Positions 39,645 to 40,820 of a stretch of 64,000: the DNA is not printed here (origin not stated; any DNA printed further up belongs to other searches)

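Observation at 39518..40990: Free-standing HTH-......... homing endonuclease overlapping a DUF134 gene, in a compositionally AT-rich block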

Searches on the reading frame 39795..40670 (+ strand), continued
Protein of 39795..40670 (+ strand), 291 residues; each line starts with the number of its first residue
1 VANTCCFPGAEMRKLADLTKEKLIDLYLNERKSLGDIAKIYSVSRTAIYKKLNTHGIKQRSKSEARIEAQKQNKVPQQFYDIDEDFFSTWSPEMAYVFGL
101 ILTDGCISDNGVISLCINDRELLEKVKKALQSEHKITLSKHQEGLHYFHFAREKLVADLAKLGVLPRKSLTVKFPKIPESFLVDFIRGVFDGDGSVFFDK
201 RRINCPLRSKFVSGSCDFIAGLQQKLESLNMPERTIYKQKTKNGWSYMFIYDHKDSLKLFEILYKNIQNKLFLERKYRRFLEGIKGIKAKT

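Call 21: search_protein_families(library=phrogs, proteins=[window:39828-40670:+], max_evalue=0.01)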
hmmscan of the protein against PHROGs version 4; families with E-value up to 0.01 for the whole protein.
window:39828-40670:+ (280 aa): 9 families
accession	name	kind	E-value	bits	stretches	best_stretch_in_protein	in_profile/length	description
phrog_4645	-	DNA, RNA and nucleotide metabolism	3e-48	165.5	1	8-271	44-302/308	endonuclease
phrog_7545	-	DNA, RNA and nucleotide metabolism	2.1e-06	29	1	8-58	6-56/160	HNH endonuclease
phrog_8446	-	DNA, RNA and nucleotide metabolism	8.9e-06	26.5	1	8-55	60-107/211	HNH endonuclease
phrog_12058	-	unknown function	2e-05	24.1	1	2-72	574-644/768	-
phrog_1303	-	DNA, RNA and nucleotide metabolism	4.9e-05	24.1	1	9-60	29-79/184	DNA binding protein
phrog_125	-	DNA, RNA and nucleotide metabolism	0.00019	22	1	10-65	169-224/254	DNA invertase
phrog_2538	-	head and packaging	0.00026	22.1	1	9-44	7-42/129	terminase small subunit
phrog_664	-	DNA, RNA and nucleotide metabolism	0.0039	18.1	0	15-55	95-135/210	DNA binding protein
phrog_9759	-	DNA, RNA and nucleotide metabolism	0.0061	17.6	1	8-54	7-53/242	DNA binding protein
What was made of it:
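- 39828..40670 (+): HTH-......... homing endonuclease gene (280 aa). It overlaps DUF134 by 17 nt. PHROG 4645 'endonuclease' E 3e-48 (call 21).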

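Call 22: find_related_loci(query=A1, collection=genome_contigs, flank=5000)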
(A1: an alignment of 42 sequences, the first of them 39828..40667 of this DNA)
Query A1 (280 aa) in genome_contigs; peptide patterns used: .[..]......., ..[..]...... (x = any residue, [..] = any of these).
206 stretches matched a pattern; 93 encode a relative of the query (tblastn E <= 1e-3); the best 80 are kept; 80 distinct loci.
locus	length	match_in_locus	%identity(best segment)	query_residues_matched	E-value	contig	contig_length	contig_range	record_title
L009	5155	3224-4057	92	1-278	5e-178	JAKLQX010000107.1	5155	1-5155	MAG: Candidatus Omnitrophota bacterium isolate bin S2.101 k141_751340, whole genome shotgun sequence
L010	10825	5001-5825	74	1-275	2e-137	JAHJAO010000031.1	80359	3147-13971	MAG: Candidatus Omnitrophota bacterium isolate Modern_marine.mb.214 Modern_marine.mb.214_k141_545861, whole genome shotg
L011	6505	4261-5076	73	1-272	5e-135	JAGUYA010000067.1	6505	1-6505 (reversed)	MAG: Candidatus Omnitrophota bacterium isolate DeMMO4_14 c_000000008116, whole genome shotgun sequence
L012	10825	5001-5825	72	1-274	2e-133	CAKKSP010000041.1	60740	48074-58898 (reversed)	Omnitrophica bacterium GWA2_41_15 isolate Hainich-Omni-XIII genome assembly, contig: Omni_Hai_XIII_Hain_H41_02um_R1_320_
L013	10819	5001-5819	71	1-273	5e-130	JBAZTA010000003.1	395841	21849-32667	MAG: Candidatus Omnitrophota bacterium isolate SO_2017_GW1_19 NODE_172_length_395841_cov_2.076381_OW334_2017, whole geno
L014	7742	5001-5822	69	1-274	9e-125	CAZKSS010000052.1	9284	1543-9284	MAG TPA_asm: uncultured Planctomycetales bacterium isolate SRP098346_co1_421 genome assembly, contig: NODE_9778_length_9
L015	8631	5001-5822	67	1-274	2e-123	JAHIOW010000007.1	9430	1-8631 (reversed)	MAG: Candidatus Omnitrophota bacterium isolate KR13_S3.mb.28 KR13_S3.mb.28_k141_42706, whole genome shotgun sequence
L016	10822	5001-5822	66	1-274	2e-122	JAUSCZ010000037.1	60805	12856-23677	MAG: Candidatus Omnitrophota bacterium isolate E14_concoct.bin.43 E14_k141_895484, whole genome shotgun sequence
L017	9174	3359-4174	66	3-274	4e-117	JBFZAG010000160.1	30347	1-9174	MAG: Candidatus Omnitrophota bacterium isolate PPR_0461 k121_7394366, whole genome shotgun sequence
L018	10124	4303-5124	65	1-274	8e-115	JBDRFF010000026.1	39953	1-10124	MAG: Candidatus Omnitrophota bacterium isolate MEGAHIT-group-1.354 k141_12532443, whole genome shotgun sequence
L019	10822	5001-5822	62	1-274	6e-111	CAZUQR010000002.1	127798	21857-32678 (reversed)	MAG TPA_asm: uncultured Planctomycetia bacterium isolate binchicken_co34_570 genome assembly, contig: NODE_85_length_127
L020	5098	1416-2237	64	1-274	3e-109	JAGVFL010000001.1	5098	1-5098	MAG: Candidatus Omnitrophota bacterium isolate DeMMO2_44 c_000000028285, whole genome shotgun sequence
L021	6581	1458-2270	62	1-271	8e-109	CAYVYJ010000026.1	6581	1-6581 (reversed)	MAG TPA_asm: uncultured Planctomycetia bacterium isolate SRP167671_co1_67 genome assembly, contig: NODE_13823_length_658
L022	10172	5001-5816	61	1-272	1e-108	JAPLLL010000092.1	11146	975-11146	MAG: Candidatus Omnitrophota bacterium isolate LacPavin_0419_WC90_MAG_48_6 LacPavin_0419_WC90_scaffold_14573, whole geno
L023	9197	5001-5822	61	7-278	7e-108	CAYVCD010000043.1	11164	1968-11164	MAG TPA_asm: uncultured Planctomycetia bacterium isolate SRP178699_co1_431 genome assembly, contig: NODE_7952_length_111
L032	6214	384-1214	54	5-278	2e-94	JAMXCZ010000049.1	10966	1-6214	MAG: Candidatus Omnitrophota bacterium isolate MohnsGC05_bin046 NODE_51_length_10966_cov_8.635320, whole genome shotgun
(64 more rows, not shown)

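Call 26: search_protein_representatives(protein=window:39828-40667:+)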
Query: 280 residues. Proteins with E-value up to 0.001 (for the whole library): 20877; up to 1e-10: 7866; up to 1e-30: 156. The best 150 are listed.
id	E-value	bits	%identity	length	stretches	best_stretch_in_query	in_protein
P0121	3.2e-106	371.0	62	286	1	3-274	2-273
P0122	5.5e-92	324.4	56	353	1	1-278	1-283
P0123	1.5e-75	270.5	65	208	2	4-157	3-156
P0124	6.4e-64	232.3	50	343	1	22-273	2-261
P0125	2.1e-61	224.1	45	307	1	3-276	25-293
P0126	2.2e-61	224.0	46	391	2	2-273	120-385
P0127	1.0e-56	208.7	45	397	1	8-273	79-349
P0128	1.3e-56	208.4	42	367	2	8-275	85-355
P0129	2.2e-56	207.7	46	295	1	6-273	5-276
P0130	1.9e-55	204.6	43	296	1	6-269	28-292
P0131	2.4e-55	204.2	46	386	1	5-277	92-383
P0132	3.6e-55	203.7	47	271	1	6-278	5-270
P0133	8.6e-55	202.4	43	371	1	7-277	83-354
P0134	1.0e-54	202.2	43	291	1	8-269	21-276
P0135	1.1e-54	202.0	70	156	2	2-112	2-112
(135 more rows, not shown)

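Call 35: predict_structure(alignment_id=A1)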
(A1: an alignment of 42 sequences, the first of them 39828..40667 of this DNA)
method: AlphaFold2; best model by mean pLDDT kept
length: 280 residues; sequences in the alignment: 42
mean_pLDDT: 87.2   pTM: 0.73
mean pLDDT of the five models: 87.2, 81.0, 78.4, 69.4, 65.1
residues with pLDDT >= 90: 168; 70-90: 89; 50-70: 20; < 50: 3
segments of 3 or more residues with pLDDT < 50: 278-280
pLDDT, mean of each block of 10 residues (from residue 1): 83 92 91 92 89 73 63 88 95 86 92 93 90 90 86 71 91 96 90 86 93 97 95 91 94 83 92 62
secondary structure, 60 per line:
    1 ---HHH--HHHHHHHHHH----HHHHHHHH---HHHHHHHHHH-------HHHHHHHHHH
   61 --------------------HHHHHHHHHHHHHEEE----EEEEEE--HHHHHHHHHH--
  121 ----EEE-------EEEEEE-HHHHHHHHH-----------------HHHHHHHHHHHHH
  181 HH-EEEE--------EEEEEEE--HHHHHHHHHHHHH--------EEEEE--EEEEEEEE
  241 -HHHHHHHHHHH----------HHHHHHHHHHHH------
elements in order: H9-18 H23-30 H34-43 H51-60 H81-93 E94-96 E101-106 H109-118 E125-127 E135-140 H142-150 H168-182 E184-187 E196-202 H205-217 E226-230 E233-240 H242-252 H263-274
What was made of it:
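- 39828..40670 (+): AlphaFold pLDDT 87 (call 35).
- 39852..39956 (+): N-terminal three-helix HTH (residues 9-43). Model helices 9-18, 23-30 and 34-43 (call 35).
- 39969..40010 (+): Near-invariant basic segment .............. (residues 48-61), followed by a flexible linker. Helix 51-60, then pLDDT 63-73 (call 35).
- On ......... homing endonuclease (single-chain): AlphaFold pLDDT 87, with secondary structure in the expected order (call 35).
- On WhiA-like domesticated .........: HTH is N-terminal (call 35).
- AlphaFold pLDDT 87 / pTM 0.73 with two alpha-beta-beta-alpha-beta-beta-alpha halves (call 35).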

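Call 39: fold_search(model_id=the predicted structure, library=pdb)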
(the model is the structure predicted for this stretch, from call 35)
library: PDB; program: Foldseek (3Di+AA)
matches with E <= 10: 693; with E <= 0.001: 110
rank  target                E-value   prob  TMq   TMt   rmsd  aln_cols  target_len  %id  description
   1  2dch                  3.9e-10  1.00  0.49  0.65   4.7       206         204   22  Crystal structure of archaeal intron-encoded homing endonuclease I-Tsp061I (released 2006-07-06)
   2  7qsu                  9.9e-10  1.00  0.52  0.40   5.1       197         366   20  Crystal structure of homing endonuclease-associated TliVMA intein (C1A, d333-339) (released 2022-03-30)
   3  7qss                  2.4e-08  1.00  0.51  0.34   5.9       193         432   19  Crystal structure of homing endonuclease-associated TliVMA intein (C1A) (released 2022-03-30)
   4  1dq3                  3.9e-07  1.00  0.52  0.33   4.3       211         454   18  CRYSTAL STRUCTURE OF AN ARCHAEAL INTEIN-ENCODED HOMING ENDONUCLEASE PI-PFUI (released 2000-07-05)
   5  6x1j_A                1.4e-06  1.00  0.45  0.54   5.8       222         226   12  The homing endonuclease I-WcaI bound to its DNA recognition sequence (released 2021-05-26)
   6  4ut0_K                1.6e-06  1.00  0.43  0.65   4.8       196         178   14  THE CRYSTAL STRUCTURE OF I-DMOI IN COMPLEX WITH ITS TARGET DNA AT 10 DAYS INCUBATION IN 5MM MN (STATE 7) (released 2014-12-17)
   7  4unb_A                3.0e-06  1.00  0.43  0.63   5.7       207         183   15  THE CRYSTAL STRUCTURE OF I-DMOI IN COMPLEX WITH ITS TARGET DNA AT 6 DAYS INCUBATION IN 5MM MN (STATE 5) (released 2014-12-17)
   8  1vde_B                3.1e-06  1.00  0.46  0.32   4.8       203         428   20  PI-SCEI, A HOMING ENDONUCLEASE WITH PROTEIN SPLICING ACTIVITY (released 1998-04-08)
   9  3hyj_D                3.5e-06  1.00  0.46  0.62   9.3       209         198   14  Crystal structure of the N-terminal LAGLIDADG domain of DUF199/WhiA (released 2009-09-01)
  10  4unc_G                3.7e-06  1.00  0.43  0.65   4.8       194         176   14  THE CRYSTAL STRUCTURE OF I-DMOI IN COMPLEX WITH ITS TARGET DNA AT 8 DAYS INCUBATION IN 5MM MN (STATE 6) (released 2014-12-17)
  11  4un7_A                4.1e-06  1.00  0.43  0.62   6.5       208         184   14  THE CRYSTAL STRUCTURE OF I-DMOI IN COMPLEX WITH ITS TARGET DNA BEFORE INCUBATION IN 5MM MN (STATE 1) (released 2014-12-03)
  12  1mow_A                4.1e-06  1.00  0.37  0.40   8.7       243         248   16  E-DreI (released 2002-11-29)
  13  4una_G                4.6e-06  1.00  0.42  0.63   5.3       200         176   15  THE CRYSTAL STRUCTURE OF I-DMOI IN COMPLEX WITH ITS TARGET DNA AT 2 DAYS INCUBATION IN 5MM MN (STATE 4) (released 2014-12-17)
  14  2vs7_G                4.9e-06  1.00  0.44  0.65   4.8       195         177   14  The crystal structure of I-DmoI in complex with DNA and Ca (released 2008-11-11)
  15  2vs8_K                4.9e-06  1.00  0.43  0.65   4.8       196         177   14  The crystal structure of I-DmoI in complex with DNA and Mn (released 2008-11-11)
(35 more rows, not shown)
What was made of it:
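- On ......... homing endonuclease (single-chain): Foldseek probability 1.00 to I-Tsp061I, PI-PfuI and I-DmoI (call 39).
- Closest known: WhiA. Same: A fold match (call 39).
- Foldseek top hits I-Tsp061I (E 3.9e-10), the TliVMA and PI-PfuI intein endonuclease domains, and I-DmoI (call 39). The WhiA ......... domain is among the fold matches (E 3.5e-6, call 39). The closest fold matches are active homing endonucleases (call 39).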
